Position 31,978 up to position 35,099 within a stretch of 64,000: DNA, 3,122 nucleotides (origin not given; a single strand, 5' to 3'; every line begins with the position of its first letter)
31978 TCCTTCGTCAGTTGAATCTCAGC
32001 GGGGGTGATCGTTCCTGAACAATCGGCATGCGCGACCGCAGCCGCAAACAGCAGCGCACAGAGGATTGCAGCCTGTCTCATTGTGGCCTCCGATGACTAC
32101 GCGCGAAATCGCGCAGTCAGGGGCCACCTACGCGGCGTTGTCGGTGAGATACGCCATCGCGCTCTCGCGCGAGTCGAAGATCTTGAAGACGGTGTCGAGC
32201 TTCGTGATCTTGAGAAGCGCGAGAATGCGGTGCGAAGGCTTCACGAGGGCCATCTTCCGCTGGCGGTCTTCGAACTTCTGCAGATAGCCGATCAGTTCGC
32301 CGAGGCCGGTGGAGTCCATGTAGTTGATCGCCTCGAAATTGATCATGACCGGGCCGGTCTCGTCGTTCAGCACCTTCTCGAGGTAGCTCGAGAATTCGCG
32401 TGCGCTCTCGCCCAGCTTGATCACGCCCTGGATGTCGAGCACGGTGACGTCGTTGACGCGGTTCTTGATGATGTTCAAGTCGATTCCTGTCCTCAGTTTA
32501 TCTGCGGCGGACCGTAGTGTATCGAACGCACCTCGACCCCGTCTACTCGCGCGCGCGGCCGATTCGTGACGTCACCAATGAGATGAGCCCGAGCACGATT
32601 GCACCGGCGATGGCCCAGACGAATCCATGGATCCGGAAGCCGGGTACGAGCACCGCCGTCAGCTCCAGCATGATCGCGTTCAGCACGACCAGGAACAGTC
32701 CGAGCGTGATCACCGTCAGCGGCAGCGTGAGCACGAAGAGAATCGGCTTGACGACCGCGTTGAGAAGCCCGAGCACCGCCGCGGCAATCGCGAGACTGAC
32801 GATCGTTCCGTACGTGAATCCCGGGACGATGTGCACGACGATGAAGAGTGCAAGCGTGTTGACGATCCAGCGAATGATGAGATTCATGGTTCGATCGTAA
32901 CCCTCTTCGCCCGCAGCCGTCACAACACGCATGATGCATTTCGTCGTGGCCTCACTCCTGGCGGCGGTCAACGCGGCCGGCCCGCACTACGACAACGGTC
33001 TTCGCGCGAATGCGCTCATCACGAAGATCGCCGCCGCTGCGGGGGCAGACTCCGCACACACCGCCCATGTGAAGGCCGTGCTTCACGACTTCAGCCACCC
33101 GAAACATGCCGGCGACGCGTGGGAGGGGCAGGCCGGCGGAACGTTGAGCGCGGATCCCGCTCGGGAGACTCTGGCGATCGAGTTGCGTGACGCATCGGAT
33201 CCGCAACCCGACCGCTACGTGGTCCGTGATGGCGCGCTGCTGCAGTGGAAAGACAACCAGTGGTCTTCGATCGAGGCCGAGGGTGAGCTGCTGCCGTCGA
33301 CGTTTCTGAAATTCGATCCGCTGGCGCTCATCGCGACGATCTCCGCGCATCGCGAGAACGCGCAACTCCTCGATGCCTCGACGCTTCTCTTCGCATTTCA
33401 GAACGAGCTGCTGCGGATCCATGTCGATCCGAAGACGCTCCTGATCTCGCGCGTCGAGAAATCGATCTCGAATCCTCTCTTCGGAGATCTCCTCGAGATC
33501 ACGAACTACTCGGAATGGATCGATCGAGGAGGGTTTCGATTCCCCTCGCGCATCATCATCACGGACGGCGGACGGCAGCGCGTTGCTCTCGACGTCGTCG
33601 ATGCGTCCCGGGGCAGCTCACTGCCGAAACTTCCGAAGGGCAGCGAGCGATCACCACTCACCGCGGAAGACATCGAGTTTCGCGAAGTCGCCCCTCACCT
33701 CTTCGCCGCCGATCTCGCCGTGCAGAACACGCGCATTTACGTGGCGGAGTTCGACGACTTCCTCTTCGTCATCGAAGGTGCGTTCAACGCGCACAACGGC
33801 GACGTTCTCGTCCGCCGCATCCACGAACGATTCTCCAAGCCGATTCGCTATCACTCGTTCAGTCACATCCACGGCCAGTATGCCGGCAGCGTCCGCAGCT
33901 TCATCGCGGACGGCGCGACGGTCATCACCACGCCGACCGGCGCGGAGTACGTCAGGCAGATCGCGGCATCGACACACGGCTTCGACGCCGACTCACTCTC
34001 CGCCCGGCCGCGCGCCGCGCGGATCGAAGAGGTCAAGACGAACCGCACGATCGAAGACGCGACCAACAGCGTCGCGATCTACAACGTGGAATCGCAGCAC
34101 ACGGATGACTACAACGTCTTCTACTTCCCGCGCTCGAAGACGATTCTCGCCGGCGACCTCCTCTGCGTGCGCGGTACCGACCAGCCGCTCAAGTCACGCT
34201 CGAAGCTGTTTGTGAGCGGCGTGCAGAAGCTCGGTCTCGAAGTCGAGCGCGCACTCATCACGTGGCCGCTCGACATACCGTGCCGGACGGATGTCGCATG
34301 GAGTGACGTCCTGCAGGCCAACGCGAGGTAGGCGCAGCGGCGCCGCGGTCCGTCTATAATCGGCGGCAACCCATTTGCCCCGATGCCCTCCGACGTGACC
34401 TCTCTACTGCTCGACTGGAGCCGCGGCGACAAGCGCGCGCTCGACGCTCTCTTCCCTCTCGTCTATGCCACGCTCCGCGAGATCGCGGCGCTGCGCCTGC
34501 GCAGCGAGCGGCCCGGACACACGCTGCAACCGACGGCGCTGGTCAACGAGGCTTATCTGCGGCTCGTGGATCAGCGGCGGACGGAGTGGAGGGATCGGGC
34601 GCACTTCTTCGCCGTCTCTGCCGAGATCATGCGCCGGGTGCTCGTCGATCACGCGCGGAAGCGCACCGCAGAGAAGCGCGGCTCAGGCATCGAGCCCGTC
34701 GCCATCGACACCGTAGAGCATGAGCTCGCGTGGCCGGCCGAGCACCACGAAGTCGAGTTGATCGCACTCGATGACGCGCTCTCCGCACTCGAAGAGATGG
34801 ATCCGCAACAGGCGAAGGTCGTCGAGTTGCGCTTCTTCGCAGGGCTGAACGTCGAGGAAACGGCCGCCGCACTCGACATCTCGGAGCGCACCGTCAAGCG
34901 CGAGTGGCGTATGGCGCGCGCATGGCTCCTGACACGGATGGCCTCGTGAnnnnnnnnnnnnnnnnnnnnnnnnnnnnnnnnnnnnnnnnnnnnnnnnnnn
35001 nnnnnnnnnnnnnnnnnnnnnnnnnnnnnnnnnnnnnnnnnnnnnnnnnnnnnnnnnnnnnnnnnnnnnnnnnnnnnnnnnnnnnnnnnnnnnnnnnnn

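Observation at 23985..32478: STAS antagonist - ricin-B lectin effector-like protein - giant Ig-repeat/beta-barrel protein: candidate undescribed lectin/effector surface system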

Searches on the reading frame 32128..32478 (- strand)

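Call 6: search_protein_families(library=pfam, proteins=[window:32128-32478:-], max_evalue=0.01)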
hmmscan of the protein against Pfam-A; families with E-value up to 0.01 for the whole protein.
window:32128-32478:- (116 aa): 3 families
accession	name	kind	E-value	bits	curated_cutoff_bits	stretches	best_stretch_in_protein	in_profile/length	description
PF01740.26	STAS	-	3.6e-16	59.3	22.6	1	4-107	3-106/106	STAS domain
PF13466.11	STAS_2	-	1.6e-06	28.6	29.2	1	16-95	3-80/80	STAS domain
PF11964.13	SpoIIAA-like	-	0.0044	18.1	25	1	24-111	13-105/106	SpoIIAA-like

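Call 9: search_protein_families(library=ncbifam, proteins=[window:32128-32478:-], max_evalue=0.1)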
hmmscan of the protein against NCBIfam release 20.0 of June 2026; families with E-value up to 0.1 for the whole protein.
window:32128-32478:- (116 aa): 6 families
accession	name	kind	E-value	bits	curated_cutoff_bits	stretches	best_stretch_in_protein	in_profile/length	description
TIGR00377.1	ant_ant_sig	superfamily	3.2e-17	62.4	53.45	1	1-105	3-107/108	anti-sigma factor antagonist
TIGR02886.1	spore_II_AA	equivalog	2.3e-10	40.4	114.75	1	7-107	5-105/106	anti-sigma F factor antagonist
NF008660.1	PRK11660.1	equivalog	0.0011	17.4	614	1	6-112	460-566/572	C4-dicarboxylic acid transporter DauA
NF047705.1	slr1659_superfam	superfamily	0.0018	18.6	100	1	12-84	17-91/111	slr1659 superfamily regulator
NF033618.0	mlaB_1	equivalog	0.003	17.9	90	1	44-96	38-90/94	lipid asymmetry maintenance protein MlaB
NF053782.1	ChlnTransRegdde3219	equivalog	0.0061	16.1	450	1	28-52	159-183/278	choline utilization transcriptional activator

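Call 94: search_protein_families(library=padloc, proteins=[window:32128-32478:-], max_evalue=0.01)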
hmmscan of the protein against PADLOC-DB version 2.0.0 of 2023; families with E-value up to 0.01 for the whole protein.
window:32128-32478:- (116 aa): 0 families

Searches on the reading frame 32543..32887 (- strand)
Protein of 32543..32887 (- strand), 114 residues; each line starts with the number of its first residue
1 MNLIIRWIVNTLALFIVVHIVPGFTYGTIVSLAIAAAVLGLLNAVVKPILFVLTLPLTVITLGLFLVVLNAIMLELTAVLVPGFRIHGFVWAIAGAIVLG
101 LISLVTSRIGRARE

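Call 82: search_protein_families(library=pfam, proteins=[window:32543-32887:-], max_evalue=0.01)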
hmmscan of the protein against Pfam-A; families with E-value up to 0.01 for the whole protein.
window:32543-32887:- (114 aa): 1 family
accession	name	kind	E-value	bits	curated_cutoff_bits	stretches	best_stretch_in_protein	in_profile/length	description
PF04020.18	Phage_holin_4_2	-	2e-32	112.3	28.8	1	1-105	1-105/105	Mycobacterial 4 TMS phage holin, superfamily IV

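Call 94: search_protein_families(library=padloc, proteins=[window:32543-32887:-], max_evalue=0.01)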
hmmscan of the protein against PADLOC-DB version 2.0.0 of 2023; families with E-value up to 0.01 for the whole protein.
window:32543-32887:- (114 aa): 0 families

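Call 95: search_protein_families(library=phrogs, proteins=[window:32543-32887:-], max_evalue=0.01)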
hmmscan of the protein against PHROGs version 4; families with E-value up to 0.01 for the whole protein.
window:32543-32887:- (114 aa): 1 family
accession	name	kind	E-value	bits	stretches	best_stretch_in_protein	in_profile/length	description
phrog_29968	-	unknown function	0.0015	20.4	1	4-104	20-116/123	-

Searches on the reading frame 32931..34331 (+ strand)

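Call 6: search_protein_families(library=pfam, proteins=[window:32931-34331:+], max_evalue=0.01)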
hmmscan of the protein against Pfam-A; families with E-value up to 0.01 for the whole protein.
window:32931-34331:+ (466 aa): 0 families

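Call 9: search_protein_families(library=ncbifam, proteins=[window:32931-34331:+], max_evalue=0.1)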
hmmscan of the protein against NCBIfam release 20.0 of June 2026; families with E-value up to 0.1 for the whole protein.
window:32931-34331:+ (466 aa): 12 families
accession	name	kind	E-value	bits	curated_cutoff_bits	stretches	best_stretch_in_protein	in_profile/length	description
NF033088.2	bla_subclass_B1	equivalog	5.9e-06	26.1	200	1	272-408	36-157/217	subclass B1 metallo-beta-lactamase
TIGR04559.1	SoxH_rel_PQQ_2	hypoth_equivalog_domain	3.4e-05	23.4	280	1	278-414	41-181/283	quinoprotein relay system zinc metallohydrolase 2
NF012229.1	bla_class_B_core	domain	0.0001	22.5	100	1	273-400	21-139/139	metallo-beta-lactamase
NF040860.1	blaWUS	exception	0.00025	20.4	540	1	268-411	51-178/246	WUS family subclass B1 metallo-beta-lactamase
NF047975.1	blaPYX_B1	exception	0.0011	18.4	473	1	244-334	34-130/245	PYX family subclass B1 metallo-beta-lactamase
NF012137.0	bla_xUS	exception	0.0067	15.9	400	0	269-410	52-177/246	MUS/TUS/MOC family subclass B1 metallo-beta-lactamase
NF012100.0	blaVIM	exception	0.028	13.8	500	1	264-365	66-167/266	VIM family subclass B1 metallo-beta-lactamase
NF012146.1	blaB-IND-MUS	exception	0.029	13.7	270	1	279-410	61-177/237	BlaB/IND/MUS family subclass B1 metallo-beta-lactamase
NF033107.1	blaB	exception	0.069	12.8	500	0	336-410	103-179/247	BlaB family subclass B1 metallo-beta-lactamase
NF033582.2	blaALI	exception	0.072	12.9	450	0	266-411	59-185/245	ALI family subclass B1 metallo-beta-lactamase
NF000442.2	blaTUS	exception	0.079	12.4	550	0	269-402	52-169/248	TUS family subclass B1 metallo-beta-lactamase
NF033087.1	bla_subclass_B2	equivalog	0.08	12.7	240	0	265-406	22-162/221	subclass B2 metallo-beta-lactamase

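Call 94: search_protein_families(library=padloc, proteins=[window:32931-34331:+], max_evalue=0.01)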
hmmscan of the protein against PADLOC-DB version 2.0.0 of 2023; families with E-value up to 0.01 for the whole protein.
window:32931-34331:+ (466 aa): 0 families

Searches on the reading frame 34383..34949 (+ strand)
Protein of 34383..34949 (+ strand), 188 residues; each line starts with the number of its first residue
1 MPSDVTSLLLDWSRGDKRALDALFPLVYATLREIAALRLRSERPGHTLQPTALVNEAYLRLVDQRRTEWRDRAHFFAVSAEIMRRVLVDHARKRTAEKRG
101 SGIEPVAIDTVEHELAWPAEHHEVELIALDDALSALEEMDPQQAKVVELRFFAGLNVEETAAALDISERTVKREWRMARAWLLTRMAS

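Call 9: search_protein_families(library=ncbifam, proteins=[window:34383-34949:+], max_evalue=0.1)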
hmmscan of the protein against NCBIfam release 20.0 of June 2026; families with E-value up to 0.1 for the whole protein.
window:34383-34949:+ (188 aa): 47 families (the best 25 are shown)
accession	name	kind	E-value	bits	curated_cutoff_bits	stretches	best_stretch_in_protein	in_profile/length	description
TIGR02999.1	Sig-70_X6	subfamily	4.4e-68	228.8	126.15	1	4-186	3-182/183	ECF-type sigma factor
TIGR02937.1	sigma70-ECF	superfamily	6.7e-18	64.9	42.9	1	19-185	2-164/165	sigma-70 family RNA polymerase sigma factor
NF009166.1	PRK12513.1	equivalog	1.1e-12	48.1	206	1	6-186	10-186/193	RNA polymerase sigma factor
NF007216.0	PRK09638.1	equivalog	1.2e-10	41.4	194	1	6-173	6-161/180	RNA polymerase sigma factor SigY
NF009165.0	PRK12512.1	equivalog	8.8e-10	38.5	198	1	4-173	8-166/184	RNA polymerase sigma factor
TIGR02952.1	Sig70_famx2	equivalog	5.7e-09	36.1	206.45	1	17-173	10-157/170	ECF subfamily RNA polymerase sigma factor, BldN family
TIGR02984.1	Sig-70_plancto1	subfamily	3.3e-08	33.3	183.75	1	14-177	3-179/189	RNA polymerase sigma-70 factor, Planctomycetaceae-specific subfamily 1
NF058625.1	sigma_PG0214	equivalog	3.7e-08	33.3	130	1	53-185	34-160/170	GFO_1088 family ECF-type sigma factor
TIGR02983.1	SigE-fam_strep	subfamily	1.9e-07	31.1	141.55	1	52-185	35-157/162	SigE family RNA polymerase sigma factor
NF007217.0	PRK09639.1-1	equivalog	1e-06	28.7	239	1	49-173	29-152/194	RNA polymerase sigma factor SigX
NF005448.0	PRK07037.1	equivalog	1.4e-06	28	190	1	52-172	41-157/186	RNA polymerase factor sigma-70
NF010500.0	PRK13919.1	subfamily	1.7e-06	28.4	226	1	8-179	13-176/186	putative RNA polymerase sigma E protein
NF007220.0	PRK09639.1-5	equivalog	1.8e-06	27.9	260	1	52-174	32-152/181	RNA polymerase sigma factor SigX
NF007227.0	PRK09645.1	subfamily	2.7e-06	27.4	202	1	71-173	65-157/177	sigma-70 family RNA polymerase sigma factor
TIGR02989.1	Sig-70_gvs1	subfamily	1.1e-05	25.4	124.55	1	55-182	33-154/158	RNA polymerase sigma-70 factor, Rhodopirellula/Verrucomicrobium family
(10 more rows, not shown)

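Call 82: search_protein_families(library=pfam, proteins=[window:34383-34949:+], max_evalue=0.01)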
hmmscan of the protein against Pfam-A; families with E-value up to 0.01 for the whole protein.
window:34383-34949:+ (188 aa): 5 families
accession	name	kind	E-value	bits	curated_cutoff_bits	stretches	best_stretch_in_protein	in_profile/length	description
PF07638.17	Sigma70_ECF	-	1.8e-59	201.2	21.1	1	3-186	2-183/185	ECF sigma factor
PF08281.18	Sigma70_r4_2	-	3e-11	43.2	25.7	1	132-182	4-54/54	Sigma-70, region 4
PF04545.22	Sigma70_r4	-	4.5e-10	39.3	24.1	1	135-173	1-39/50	Sigma-70, region 4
PF13384.12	HTH_23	-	0.00026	21.2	24.6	1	150-173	12-36/50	Homeodomain-like domain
PF13518.12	HTH_28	-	0.00076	20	25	1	143-176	2-34/52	Helix-turn-helix domain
